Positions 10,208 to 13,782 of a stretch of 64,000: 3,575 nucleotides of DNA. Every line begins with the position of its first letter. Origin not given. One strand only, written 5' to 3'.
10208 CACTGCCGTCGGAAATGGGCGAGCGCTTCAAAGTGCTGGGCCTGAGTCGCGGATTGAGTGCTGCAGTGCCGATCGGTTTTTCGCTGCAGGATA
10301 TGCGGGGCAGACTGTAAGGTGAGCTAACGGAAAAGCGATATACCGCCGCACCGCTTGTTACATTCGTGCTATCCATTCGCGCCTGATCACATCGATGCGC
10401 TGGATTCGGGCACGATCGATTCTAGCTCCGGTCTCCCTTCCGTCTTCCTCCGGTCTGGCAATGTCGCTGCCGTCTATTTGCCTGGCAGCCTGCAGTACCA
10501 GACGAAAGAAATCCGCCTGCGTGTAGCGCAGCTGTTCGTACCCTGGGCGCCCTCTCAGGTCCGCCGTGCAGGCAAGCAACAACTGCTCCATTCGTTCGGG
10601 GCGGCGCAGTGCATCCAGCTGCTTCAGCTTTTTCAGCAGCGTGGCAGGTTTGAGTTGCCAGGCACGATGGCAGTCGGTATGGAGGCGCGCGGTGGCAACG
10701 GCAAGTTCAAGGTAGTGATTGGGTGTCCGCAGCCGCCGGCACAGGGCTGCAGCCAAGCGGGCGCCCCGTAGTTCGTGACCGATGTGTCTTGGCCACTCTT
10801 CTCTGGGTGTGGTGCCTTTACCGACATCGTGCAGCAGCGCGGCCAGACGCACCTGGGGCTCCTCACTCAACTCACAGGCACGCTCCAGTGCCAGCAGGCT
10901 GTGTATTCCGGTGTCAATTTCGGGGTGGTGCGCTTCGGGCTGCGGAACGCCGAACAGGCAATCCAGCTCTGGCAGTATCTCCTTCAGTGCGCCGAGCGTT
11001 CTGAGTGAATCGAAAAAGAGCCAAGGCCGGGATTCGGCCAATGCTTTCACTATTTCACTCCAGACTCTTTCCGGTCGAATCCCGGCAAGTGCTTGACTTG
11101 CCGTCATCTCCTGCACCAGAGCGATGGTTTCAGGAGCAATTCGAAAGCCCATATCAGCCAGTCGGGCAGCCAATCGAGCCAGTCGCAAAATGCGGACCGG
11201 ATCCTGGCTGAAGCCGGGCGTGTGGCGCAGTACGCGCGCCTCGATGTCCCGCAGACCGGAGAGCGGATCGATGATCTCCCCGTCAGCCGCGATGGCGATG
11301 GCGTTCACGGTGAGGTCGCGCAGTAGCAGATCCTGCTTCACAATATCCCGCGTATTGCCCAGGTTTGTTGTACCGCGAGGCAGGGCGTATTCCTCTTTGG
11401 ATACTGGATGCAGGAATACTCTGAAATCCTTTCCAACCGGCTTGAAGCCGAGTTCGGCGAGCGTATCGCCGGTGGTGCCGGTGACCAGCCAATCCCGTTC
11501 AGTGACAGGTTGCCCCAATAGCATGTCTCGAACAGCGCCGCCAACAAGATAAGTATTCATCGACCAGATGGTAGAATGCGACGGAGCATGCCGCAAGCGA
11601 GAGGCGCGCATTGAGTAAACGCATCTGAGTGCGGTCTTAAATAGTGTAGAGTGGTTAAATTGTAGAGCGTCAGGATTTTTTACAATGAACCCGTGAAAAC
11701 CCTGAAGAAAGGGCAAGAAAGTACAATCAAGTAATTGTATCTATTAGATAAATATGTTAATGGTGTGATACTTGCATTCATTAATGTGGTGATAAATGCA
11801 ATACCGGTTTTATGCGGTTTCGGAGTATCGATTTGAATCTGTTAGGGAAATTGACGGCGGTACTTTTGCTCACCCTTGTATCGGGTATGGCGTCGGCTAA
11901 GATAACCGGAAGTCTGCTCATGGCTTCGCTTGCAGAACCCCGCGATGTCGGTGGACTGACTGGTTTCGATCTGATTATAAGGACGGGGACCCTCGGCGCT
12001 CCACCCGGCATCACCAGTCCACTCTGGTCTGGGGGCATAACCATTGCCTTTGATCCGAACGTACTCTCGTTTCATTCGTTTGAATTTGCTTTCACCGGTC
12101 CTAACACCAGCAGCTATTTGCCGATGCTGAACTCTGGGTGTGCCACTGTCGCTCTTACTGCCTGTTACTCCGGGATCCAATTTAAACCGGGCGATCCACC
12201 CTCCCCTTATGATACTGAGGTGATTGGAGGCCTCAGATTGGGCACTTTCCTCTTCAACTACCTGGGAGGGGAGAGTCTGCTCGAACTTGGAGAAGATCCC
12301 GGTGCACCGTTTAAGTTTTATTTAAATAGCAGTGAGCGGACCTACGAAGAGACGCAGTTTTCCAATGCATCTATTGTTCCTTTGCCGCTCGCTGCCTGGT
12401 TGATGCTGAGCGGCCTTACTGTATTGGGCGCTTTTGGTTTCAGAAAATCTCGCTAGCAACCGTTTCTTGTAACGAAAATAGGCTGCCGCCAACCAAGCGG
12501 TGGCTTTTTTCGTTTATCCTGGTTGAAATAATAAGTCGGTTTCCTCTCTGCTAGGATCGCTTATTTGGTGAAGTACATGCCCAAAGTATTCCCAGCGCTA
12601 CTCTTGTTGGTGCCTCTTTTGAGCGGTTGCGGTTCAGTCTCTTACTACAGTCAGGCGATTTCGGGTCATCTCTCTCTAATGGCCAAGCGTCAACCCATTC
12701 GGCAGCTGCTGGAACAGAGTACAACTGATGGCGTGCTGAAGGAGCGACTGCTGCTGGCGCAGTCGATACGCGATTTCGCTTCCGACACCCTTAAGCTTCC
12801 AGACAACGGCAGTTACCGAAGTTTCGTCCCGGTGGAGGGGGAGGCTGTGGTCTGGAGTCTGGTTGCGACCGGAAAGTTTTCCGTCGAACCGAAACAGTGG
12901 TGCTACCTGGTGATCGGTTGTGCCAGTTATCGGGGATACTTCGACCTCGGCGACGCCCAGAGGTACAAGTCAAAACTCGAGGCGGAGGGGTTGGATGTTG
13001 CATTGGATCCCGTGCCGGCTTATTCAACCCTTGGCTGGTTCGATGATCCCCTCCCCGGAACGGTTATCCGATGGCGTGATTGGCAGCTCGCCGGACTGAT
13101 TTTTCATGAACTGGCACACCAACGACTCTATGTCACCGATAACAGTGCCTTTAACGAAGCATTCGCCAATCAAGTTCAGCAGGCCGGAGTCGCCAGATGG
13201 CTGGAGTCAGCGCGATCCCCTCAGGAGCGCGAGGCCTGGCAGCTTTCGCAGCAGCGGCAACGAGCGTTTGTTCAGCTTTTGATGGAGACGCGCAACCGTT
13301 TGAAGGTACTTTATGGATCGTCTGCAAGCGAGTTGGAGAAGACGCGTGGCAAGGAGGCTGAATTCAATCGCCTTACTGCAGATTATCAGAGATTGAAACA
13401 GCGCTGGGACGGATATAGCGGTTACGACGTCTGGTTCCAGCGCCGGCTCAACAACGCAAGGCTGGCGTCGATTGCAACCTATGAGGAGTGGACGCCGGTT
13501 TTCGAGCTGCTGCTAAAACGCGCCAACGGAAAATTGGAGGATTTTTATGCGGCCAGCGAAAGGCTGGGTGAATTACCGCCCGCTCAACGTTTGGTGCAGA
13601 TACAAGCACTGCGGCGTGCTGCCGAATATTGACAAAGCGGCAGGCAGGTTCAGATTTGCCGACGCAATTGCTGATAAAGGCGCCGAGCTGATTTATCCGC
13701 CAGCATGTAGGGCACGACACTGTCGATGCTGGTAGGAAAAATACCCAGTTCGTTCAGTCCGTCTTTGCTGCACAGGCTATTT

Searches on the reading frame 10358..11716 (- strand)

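Call 114: search_protein_families(library=pfam, proteins=[window:10358-11716:-], max_evalue=0.00001)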
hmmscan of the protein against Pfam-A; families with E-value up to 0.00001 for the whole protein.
window:10358-11716:- (452 aa): 3 families
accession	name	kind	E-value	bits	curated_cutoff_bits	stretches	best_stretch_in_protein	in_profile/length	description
PF01743.26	PolyA_pol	-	4e-15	56.7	23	1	55-164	1-126/126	Poly A polymerase head domain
PF12627.12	PolyA_pol_RNAbd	-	3.7e-12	46.2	22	1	190-252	1-61/64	Probable RNA and SrmB- binding site of polymerase A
PF01966.28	HD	-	7.7e-11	42.7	22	1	270-368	2-111/116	HD domain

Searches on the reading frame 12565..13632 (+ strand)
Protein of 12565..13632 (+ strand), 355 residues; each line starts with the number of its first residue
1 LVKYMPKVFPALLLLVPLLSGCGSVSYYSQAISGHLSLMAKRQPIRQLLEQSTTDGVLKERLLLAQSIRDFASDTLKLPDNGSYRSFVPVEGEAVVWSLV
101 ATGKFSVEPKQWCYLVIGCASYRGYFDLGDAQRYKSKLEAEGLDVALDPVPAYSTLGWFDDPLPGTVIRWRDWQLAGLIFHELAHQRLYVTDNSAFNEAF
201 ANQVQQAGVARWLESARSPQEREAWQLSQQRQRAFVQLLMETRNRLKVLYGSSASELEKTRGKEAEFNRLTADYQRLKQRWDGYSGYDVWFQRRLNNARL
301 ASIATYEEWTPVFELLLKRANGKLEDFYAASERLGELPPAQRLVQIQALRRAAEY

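Call 114: search_protein_families(library=pfam, proteins=[window:12565-13632:+], max_evalue=0.00001)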
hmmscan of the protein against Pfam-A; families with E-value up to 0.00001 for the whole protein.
window:12565-13632:+ (355 aa): 1 family
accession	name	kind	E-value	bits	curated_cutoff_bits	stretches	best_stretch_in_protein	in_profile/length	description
PF10023.15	Aminopep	-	1.5e-113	379.9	25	1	26-342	1-318/322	Putative aminopeptidase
